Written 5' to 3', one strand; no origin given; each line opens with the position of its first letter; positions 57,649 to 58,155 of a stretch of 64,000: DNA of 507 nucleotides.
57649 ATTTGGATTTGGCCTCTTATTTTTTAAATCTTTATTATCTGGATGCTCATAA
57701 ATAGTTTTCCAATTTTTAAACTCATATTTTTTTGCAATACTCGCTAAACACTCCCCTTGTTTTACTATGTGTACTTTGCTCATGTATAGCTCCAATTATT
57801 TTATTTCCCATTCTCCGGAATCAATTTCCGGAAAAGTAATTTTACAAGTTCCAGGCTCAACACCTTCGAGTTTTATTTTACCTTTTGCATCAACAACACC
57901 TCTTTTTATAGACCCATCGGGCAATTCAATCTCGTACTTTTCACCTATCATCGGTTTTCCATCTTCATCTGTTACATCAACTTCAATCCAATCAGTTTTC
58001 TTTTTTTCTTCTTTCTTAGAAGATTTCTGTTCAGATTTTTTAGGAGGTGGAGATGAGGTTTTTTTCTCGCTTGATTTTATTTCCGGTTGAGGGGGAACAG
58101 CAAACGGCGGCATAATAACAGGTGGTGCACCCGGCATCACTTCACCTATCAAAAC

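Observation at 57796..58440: Extended PAAR protein with a Pro/Lys-rich linker and a C-terminal domain of about 60 aa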

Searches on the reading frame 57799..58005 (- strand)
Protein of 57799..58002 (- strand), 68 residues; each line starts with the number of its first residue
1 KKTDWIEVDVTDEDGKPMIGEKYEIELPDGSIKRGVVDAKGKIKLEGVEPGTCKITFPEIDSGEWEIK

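Call 7: search_protein_families(library=pfam, proteins=[window:57799-58002:-], max_evalue=10)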
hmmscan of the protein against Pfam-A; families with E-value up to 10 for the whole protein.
seq(68 aa): 3 families
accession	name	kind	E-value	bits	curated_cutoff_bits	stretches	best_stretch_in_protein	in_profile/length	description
PF13620.12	CarboxypepD_reg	-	0.0039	17.9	32.3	1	6-57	2-54/82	Carboxypeptidase regulatory-like domain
PF17802.7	SpaA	-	0.0069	17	23.1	1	7-54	4-55/91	Prealbumin-like fold domain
PF09134.16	Invasin_D3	-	0.32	12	33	1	2-55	20-78/98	Invasin, domain 3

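Call 15: search_solved_structures(query=A2, max_evalue=10, show_alignments=3)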
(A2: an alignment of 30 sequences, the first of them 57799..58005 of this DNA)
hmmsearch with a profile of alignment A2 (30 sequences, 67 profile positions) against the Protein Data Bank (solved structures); distinct sequences matched with E-value up to 10: 18.
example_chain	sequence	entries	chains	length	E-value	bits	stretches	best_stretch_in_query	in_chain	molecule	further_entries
6sjl_A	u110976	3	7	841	3.3e-05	27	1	9-60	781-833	Putative type VI secretion protein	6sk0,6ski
6h56_A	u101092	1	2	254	4.5e-05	26.5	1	17-46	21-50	Effector domain of Pseudomonas aeruginosa VgrG2b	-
1cwv_A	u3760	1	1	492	0.0001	25.4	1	5-47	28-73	INVASIN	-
3rkp_A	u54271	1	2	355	0.00011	25.3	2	26-56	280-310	Collagen adhesion protein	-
3kpt_A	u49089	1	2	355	0.00012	25.2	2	26-56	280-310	Collagen adhesion protein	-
7dm0_A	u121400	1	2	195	0.00015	24.8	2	22-46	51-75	Biofilm-associated surface protein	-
10ps_A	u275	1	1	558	0.00028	24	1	11-59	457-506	Serine-aspartate repeat-containing protein D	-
7s62_A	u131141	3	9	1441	0.0012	21.9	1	7-45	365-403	Alpha 2-macroglobulin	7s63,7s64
5n40_A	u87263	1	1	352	0.016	18.4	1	8-51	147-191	Putative invasin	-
6m3a_A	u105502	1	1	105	0.04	17.1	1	22-46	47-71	Biofilm-associated surface protein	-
9gsx_A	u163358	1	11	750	0.11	15.7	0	28-59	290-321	Flagellin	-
3phs_A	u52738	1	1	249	0.13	15.5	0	38-53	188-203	Cell wall surface anchor family protein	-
4wi0_B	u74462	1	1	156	0.4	13.9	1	20-58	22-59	Cellulosomal scaffoldin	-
4u3s_B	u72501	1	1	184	0.48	13.6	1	22-57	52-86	Cellulosomal scaffoldin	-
1tmx_A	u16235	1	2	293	0.99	12.6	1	4-27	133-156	hydroxyquinol 1,2-dioxygenase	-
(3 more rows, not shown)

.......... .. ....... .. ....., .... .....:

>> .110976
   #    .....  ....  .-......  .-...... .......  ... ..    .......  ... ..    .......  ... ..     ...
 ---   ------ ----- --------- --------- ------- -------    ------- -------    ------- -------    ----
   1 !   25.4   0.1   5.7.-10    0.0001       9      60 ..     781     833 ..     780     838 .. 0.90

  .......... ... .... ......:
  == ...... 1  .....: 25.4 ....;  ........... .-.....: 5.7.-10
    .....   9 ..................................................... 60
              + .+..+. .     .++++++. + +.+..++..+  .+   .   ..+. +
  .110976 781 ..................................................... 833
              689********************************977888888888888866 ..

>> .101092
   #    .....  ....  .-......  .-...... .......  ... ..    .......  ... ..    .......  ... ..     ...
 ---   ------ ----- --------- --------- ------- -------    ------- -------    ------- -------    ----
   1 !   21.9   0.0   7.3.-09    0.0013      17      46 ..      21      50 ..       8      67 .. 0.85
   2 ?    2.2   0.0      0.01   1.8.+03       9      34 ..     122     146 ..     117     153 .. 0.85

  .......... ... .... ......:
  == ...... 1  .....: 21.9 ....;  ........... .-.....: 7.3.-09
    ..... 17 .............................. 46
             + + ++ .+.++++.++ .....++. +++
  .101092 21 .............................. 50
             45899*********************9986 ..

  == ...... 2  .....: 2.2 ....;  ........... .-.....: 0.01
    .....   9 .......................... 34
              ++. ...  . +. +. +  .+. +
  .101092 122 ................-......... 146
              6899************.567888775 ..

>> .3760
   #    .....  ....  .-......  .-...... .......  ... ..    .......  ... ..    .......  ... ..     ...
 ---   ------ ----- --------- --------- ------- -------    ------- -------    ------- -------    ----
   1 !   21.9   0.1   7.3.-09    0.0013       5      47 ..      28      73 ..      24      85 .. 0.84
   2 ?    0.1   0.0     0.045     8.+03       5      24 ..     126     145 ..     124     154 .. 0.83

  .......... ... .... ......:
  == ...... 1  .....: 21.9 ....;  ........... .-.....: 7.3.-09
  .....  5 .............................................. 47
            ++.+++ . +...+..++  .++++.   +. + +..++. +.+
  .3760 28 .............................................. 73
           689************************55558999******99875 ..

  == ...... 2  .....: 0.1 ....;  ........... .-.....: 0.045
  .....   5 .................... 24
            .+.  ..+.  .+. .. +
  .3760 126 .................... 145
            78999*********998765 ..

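Call 25: search_protein_representatives(alignment_id=A2)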
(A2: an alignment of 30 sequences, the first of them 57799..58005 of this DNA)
Query: 30 sequences, 67 profile positions. Proteins with E-value up to 0.001 (for the whole library): 13199; up to 1e-10: 4431; up to 1e-30: 251. The best 150 are listed.
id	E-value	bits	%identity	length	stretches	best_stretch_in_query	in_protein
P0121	5.4e-156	522.9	-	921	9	4-65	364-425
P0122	2.1e-116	396.1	-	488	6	4-63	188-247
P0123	1.2e-97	335.9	-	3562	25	3-45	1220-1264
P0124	1.3e-97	335.8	-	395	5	4-66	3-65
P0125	5.0e-94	324.4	-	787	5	3-67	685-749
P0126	4.0e-91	315.1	-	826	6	3-66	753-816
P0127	4.2e-91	315.0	-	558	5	2-66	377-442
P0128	1.7e-86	300.3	-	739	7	5-66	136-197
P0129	2.7e-85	296.4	-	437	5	2-65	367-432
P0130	2.4e-84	293.4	-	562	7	4-66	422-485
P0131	9.5e-77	269.0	-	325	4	3-64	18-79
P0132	1.0e-76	268.9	-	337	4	3-63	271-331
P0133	1.0e-76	268.9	-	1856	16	3-56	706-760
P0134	6.5e-76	266.3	-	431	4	3-65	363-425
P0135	2.8e-74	261.1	-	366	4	4-63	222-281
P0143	5.3e-68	241.0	-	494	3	2-66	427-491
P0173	2.6e-49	181.1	-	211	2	1-67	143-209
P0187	3.6e-47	174.3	-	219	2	1-63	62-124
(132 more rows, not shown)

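Call 26: search_protein_families(library=pfam, proteins=[P0121, P0122, P0124, P0125, P0126, P0127, P0129, P0131, P0143, P0173], max_evalue=0.001)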
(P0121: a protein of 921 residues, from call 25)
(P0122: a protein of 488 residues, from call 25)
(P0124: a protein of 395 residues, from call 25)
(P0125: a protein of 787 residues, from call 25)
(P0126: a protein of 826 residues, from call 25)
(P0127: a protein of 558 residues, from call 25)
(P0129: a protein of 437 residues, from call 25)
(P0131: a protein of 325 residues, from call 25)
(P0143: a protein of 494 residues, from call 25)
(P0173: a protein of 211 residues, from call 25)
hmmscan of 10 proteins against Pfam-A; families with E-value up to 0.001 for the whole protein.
P0121 (921 aa): 4 families
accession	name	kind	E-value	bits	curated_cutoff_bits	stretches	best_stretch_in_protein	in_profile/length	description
PF13620.12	CarboxypepD_reg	-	3.9e-16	59.6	32.3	0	713-758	7-54/82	Carboxypeptidase regulatory-like domain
PF17802.7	SpaA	-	2.1e-11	44.2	23.1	0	509-547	12-53/91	Prealbumin-like fold domain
PF17789.7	MG4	-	5.3e-07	30.2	24.7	0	367-406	18-58/95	Macroglobulin domain MG4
PF24107.1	DUF7382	-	0.00017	21.8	27.4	0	708-741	22-55/65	Domain of unknown function (DUF7382)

P0122 (488 aa): 2 families
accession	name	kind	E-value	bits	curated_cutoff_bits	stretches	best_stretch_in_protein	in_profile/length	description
PF13620.12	CarboxypepD_reg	-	1.5e-14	54.5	32.3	0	350-395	7-53/82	Carboxypeptidase regulatory-like domain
PF17789.7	MG4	-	1.2e-06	29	24.7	0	115-156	18-60/95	Macroglobulin domain MG4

P0124 (395 aa): 6 families
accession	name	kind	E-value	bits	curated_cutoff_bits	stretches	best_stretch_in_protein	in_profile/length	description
PF13620.12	CarboxypepD_reg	-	2.1e-25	89.3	32.3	0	12-57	8-54/82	Carboxypeptidase regulatory-like domain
PF17802.7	SpaA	-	3e-19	69.4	23.1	0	338-382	9-56/91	Prealbumin-like fold domain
PF24025.1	Ig_DR_A0283-like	-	2.6e-08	34.5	27.1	0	332-387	8-65/102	DR_A0283-like, Ig-like domain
PF14686.12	fn3_3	-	3.5e-07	30.3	24.4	0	360-383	27-50/75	Polysaccharide lyase family 4, domain II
PF24107.1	DUF7382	-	3.5e-06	27.2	27.4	0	91-112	21-42/65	Domain of unknown function (DUF7382)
PF18678.6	AOC_like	-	0.00086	19.5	25.9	0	335-370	47-82/123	Allene oxide cyclase barrel like domain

P0125 (787 aa): 8 families
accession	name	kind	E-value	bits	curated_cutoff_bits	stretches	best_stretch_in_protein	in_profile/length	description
PF13620.12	CarboxypepD_reg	-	1.6e-14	54.4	32.3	0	492-538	7-54/82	Carboxypeptidase regulatory-like domain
PF17802.7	SpaA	-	8.1e-14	52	23.1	0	492-537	8-57/91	Prealbumin-like fold domain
PF25296.1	Decapeptide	-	1.3e-12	47.9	45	2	223-281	15-73/74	Decapeptide repeat region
PF02369.22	Big_1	-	3.4e-10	40.3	34.9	0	487-537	21-77/93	Bacterial Ig-like domain (group 1)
PF14686.12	fn3_3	-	8e-09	35.6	24.4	0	719-739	30-50/75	Polysaccharide lyase family 4, domain II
PF09134.16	Invasin_D3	-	8e-06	26.7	33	0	683-740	18-80/98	Invasin, domain 3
PF17210.9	SdrD_B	-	9.2e-06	26.3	29.7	0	510-552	36-76/112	SdrD B-like domain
PF07157.17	DNA_circ_N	-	2.8e-05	25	21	1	13-80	14-81/88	DNA circularisation protein N-terminus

P0126 (826 aa): 10 families
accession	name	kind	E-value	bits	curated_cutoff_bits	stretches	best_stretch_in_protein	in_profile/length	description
PF13620.12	CarboxypepD_reg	-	3.2e-28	98.3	32.3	1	578-624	7-54/82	Carboxypeptidase regulatory-like domain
PF17802.7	SpaA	-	4.6e-23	81.6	23.1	1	574-622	4-56/91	Prealbumin-like fold domain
PF11974.14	bMG3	-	9.8e-12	45.2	34.9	0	581-615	24-59/103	Bacterial alpha-2-macroglobulin MG3 domain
PF17210.9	SdrD_B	-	5.4e-09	36.7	29.7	0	495-549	27-80/112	SdrD B-like domain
PF24107.1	DUF7382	-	6.8e-08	32.7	27.4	0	757-787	22-51/65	Domain of unknown function (DUF7382)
PF09134.16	Invasin_D3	-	2.9e-06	28.1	33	0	564-622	15-65/98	Invasin, domain 3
PF08329.16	ChitinaseA_N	-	2.1e-05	24.6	21.2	0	316-352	52-88/133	Chitinase A, N-terminal domain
PF10670.15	DUF4198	-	3.3e-05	24.6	34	0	581-622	156-203/209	Domain of unknown function (DUF4198)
PF05688.17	BIg21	-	8.9e-05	23.4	27.4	0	757-790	6-39/109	Bacterial Immunoglobulin-like 21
PF07157.17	DNA_circ_N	-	0.00012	22.9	21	1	19-78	20-79/88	DNA circularisation protein N-terminus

P0127 (558 aa): 7 families
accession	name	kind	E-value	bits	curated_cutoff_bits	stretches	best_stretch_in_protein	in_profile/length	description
PF13620.12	CarboxypepD_reg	-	5.1e-07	30.4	32.3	0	475-526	3-54/82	Carboxypeptidase regulatory-like domain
PF11974.14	bMG3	-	7.3e-07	29.5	34.9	0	318-340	40-63/103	Bacterial alpha-2-macroglobulin MG3 domain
PF24025.1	Ig_DR_A0283-like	-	8.3e-07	29.7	27.1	0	474-517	9-54/102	DR_A0283-like, Ig-like domain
PF04985.20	Phage_tube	-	6.7e-06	26.4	22.4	0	301-332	11-45/165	Phage tail tube protein FII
PF02963.22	EcoRI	-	2.3e-05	24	22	0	214-253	154-193/257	Restriction endonuclease EcoRI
PF07202.18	Tcp10_C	-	0.00027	21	36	0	224-238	6-20/35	T-complex protein 10 C-terminus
PF12320.13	SbcD_C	-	0.00029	21.6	24.4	0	114-148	19-55/94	Type 5 capsule protein repressor C-terminal domain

P0129 (437 aa): 3 families
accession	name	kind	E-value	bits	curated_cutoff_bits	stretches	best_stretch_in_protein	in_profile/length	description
PF13620.12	CarboxypepD_reg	-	3.6e-07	30.9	32.3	0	149-177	26-54/82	Carboxypeptidase regulatory-like domain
PF12320.13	SbcD_C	-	2.4e-06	28.3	24.4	0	358-383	16-37/94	Type 5 capsule protein repressor C-terminal domain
PF04534.17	Herpes_UL56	-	0.00027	21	25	0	371-414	37-81/197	Herpesvirus UL56 protein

P0131 (325 aa): 1 family
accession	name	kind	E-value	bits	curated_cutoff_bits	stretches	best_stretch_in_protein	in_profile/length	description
PF13620.12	CarboxypepD_reg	-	5.1e-06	27.2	32.3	0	268-314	7-53/82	Carboxypeptidase regulatory-like domain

P0143 (494 aa): 6 families
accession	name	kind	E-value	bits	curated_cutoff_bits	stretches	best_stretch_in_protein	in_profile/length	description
PF13620.12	CarboxypepD_reg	-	1.3e-09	38.7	32.3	0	357-404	6-54/82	Carboxypeptidase regulatory-like domain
PF09134.16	Invasin_D3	-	3.4e-09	37.5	33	0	427-469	19-63/98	Invasin, domain 3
PF25296.1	Decapeptide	-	2.8e-07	30.7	45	1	221-264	24-67/74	Decapeptide repeat region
PF17802.7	SpaA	-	8.1e-07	29.6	23.1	0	437-478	8-53/91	Prealbumin-like fold domain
PF02369.22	Big_1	-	2.4e-06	28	34.9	0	432-471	21-64/93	Bacterial Ig-like domain (group 1)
PF07157.17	DNA_circ_N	-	3.5e-05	24.6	21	1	14-78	15-79/88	DNA circularisation protein N-terminus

P0173 (211 aa): 1 family
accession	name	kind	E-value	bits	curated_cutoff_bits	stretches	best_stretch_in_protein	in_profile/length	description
PF12320.13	SbcD_C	-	0.00089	20.1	24.4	0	132-167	17-44/94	Type 5 capsule protein repressor C-terminal domain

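Call 35: predict_structure(alignment_id=A2)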
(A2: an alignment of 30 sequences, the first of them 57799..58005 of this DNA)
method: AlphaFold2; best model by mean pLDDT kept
length: 69 residues; sequences in the alignment: 30
mean_pLDDT: 90.7   pTM: 0.71
mean pLDDT of the five models: 90.7, 89.3, 87.3, 86.5, 85.9
residues with pLDDT >= 90: 52; 70-90: 15; 50-70: 2; < 50: 0
segments of 3 or more residues with pLDDT < 50: none
pLDDT, mean of each block of 10 residues (from residue 1): 84 93 94 95 93 92 83
secondary structure, 60 per line:
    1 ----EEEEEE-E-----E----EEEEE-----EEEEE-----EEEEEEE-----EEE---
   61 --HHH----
elements in order: E5-10 E23-27 E33-37 E43-49 E55-57

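Call 39: fold_search(model_id=the predicted structure, library=pdb)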
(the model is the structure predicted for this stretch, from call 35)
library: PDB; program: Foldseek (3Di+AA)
matches with E <= 10: 742; with E <= 0.001: 0
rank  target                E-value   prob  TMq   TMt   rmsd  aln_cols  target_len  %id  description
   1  3rkp_B                4.2e-02  1.00  0.63  0.14   2.6        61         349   24  Crystal structure of BcpA*(D312A), the major pilin subunit of Bacillus cereus (released 2012-05-30)
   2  3kpt_B                4.5e-02  1.00  0.75  0.16   3.3        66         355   23  Crystal structure of BcpA, the major pilin subunit of Bacillus cereus (released 2009-11-24)
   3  4mls_A                5.9e-02  1.00  0.67  0.58   3.8        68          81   19  Crystal structure of the SpyTag and SpyCatcher-deltaN1 complex (released 2013-11-13)
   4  3rkp_A                6.2e-02  1.00  0.73  0.16   3.3        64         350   23  Crystal structure of BcpA*(D312A), the major pilin subunit of Bacillus cereus (released 2012-05-30)
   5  8bdw_H                6.5e-02  1.00  0.70  0.52   3.6        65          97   25  Crystal structure of CnaB2 domain from Lactobacillus plantarum (released 2023-02-22)
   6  3kpt_A                9.0e-02  1.00  0.70  0.15   1.9        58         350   24  Crystal structure of BcpA, the major pilin subunit of Bacillus cereus (released 2009-11-24)
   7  10ps                  9.0e-02  1.00  0.53  0.08   3.7        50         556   28  Crystal structure of SdrD A2-A3-B1-B2 domains from Staphylococcus aureus JH1 (released 2026-02-11)
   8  8bdw_A                1.0e-01  1.00  0.71  0.53   3.6        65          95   25  Crystal structure of CnaB2 domain from Lactobacillus plantarum (released 2023-02-22)
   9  4mli_C                1.0e-01  1.00  0.67  0.57   3.9        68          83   19  Crystal structure of the SpyTag/SpyCatcher complex (released 2013-11-13)
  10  9cop_F                1.1e-01  0.99  0.48  0.09   4.4        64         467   16  Yeast RAVE bound to V-ATPase V1 complex (released 2024-11-20)
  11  5tth_A                1.4e-01  1.00  0.64  0.08   3.9        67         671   19  Heterodimeric SpyCatcher/SpyTag-fused zebrafish TRAP1 in ATP/ADP-hybrid state (released 2017-08-23)
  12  9cop_B                1.5e-01  0.98  0.48  0.09   4.2        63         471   16  Yeast RAVE bound to V-ATPase V1 complex (released 2024-11-20)
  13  4mli_A                1.5e-01  1.00  0.66  0.57   3.9        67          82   19  Crystal structure of the SpyTag/SpyCatcher complex (released 2013-11-13)
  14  9oj3_A                1.6e-01  1.00  0.68  0.60   3.9        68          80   18  Crystal structure of the SpyTag003-SpyCatcher003 complex (released 2025-06-25)
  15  2x5p                  1.8e-01  1.00  0.65  0.46   3.3        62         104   18  Crystal structure of the Streptococcus pyogenes fibronectin binding protein Fbab-B (released 2010-09-01)
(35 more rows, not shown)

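Call 51: find_encoding_contigs(protein=P0187, flank=8000, max_places=3)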
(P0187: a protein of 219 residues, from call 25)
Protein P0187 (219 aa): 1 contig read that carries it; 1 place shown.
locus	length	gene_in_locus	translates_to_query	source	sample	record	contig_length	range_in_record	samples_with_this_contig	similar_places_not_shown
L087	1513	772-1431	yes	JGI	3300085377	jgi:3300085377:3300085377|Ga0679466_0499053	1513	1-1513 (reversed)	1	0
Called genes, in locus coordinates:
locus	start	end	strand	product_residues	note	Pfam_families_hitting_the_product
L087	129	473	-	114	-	PF00069:Pkinase, PF01636:APH (weak), PF07714:PK_Tyr_Ser-Thr (weak)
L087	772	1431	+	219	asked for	-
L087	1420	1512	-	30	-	?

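Call 52: find_encoding_contigs(protein=P0173, flank=8000, max_places=3)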
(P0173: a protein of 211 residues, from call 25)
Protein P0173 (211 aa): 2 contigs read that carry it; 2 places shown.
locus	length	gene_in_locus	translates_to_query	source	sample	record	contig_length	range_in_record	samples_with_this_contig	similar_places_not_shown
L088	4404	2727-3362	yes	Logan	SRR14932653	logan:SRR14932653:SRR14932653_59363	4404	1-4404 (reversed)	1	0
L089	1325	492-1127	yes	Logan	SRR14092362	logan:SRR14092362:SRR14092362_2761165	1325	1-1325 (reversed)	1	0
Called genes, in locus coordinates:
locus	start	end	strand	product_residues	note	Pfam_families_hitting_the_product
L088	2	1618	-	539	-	?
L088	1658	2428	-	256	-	PF01965:DJ-1_PfpI, PF17124:ThiJ_like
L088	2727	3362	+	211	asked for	-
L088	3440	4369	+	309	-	-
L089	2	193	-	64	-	?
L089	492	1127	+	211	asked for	-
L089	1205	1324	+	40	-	?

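Call 74: search_protein_families(library=ncbifam, proteins=[window:57799-58002:-, P0187, P0124], max_evalue=1)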
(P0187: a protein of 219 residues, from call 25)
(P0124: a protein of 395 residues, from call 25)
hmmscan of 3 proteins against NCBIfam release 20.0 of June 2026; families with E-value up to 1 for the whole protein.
seq(68 aa): 0 families

P0187 (219 aa): 2 families
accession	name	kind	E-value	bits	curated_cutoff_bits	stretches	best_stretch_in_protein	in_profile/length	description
NF010729.0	PRK14129.1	equivalog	0.021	15.3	135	0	58-88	42-70/105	heat shock protein HspQ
TIGR03685.1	ribo_P1_arch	equivalog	0.23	11.8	100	1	38-64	57-84/105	50S ribosomal protein P1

P0124 (395 aa): 7 families
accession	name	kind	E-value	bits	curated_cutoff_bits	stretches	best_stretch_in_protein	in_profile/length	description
NF041386.1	dihyfolred_HdrA_Halo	equivalog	0.0021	17.9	300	0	42-71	118-145/158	dihydrofolate reductase HdrA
NF040471.1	ydgH_STM1478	equivalog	0.0026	17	350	0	190-212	238-259/319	DUF1471 family protein YdgH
TIGR02331.1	rib_alpha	repeat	0.031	14.5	35.25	0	111-145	20-54/80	Rib/alpha/Esp repeat surface protein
NF002843.0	PRK03081.1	equivalog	0.055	13.5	84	0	341-359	17-35/51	small, acid-soluble spore protein K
NF047528.1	LIMLP_03685_anti-sigma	equivalog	0.091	11.9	200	0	270-297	300-325/347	LIMLP_03685 family anti-sigma factor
NF007225.0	PRK09643.1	equivalog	0.16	11.7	190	0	91-118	140-167/204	RNA polymerase sigma factor SigM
NF046090.2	halo_gas_GvpJ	exception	0.66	10.1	125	0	330-360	33-63/73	gas vesicle protein GvpJ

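Call 75: search_protein_families(library=phrogs, proteins=[window:57799-58002:-, P0187], max_evalue=0.01)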
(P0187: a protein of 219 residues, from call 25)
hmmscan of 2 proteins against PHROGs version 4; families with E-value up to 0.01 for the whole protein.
seq(68 aa): 1 family
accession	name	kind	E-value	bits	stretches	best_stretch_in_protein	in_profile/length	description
phrog_5348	-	unknown function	0.0026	18.6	1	11-44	127-160/181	-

P0187 (219 aa): 2 families
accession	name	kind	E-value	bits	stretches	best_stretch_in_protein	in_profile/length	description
phrog_5348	-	unknown function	2.8e-08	34.8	1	45-109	101-163/181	-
phrog_7227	-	unknown function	0.00033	21.8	1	41-103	105-167/183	-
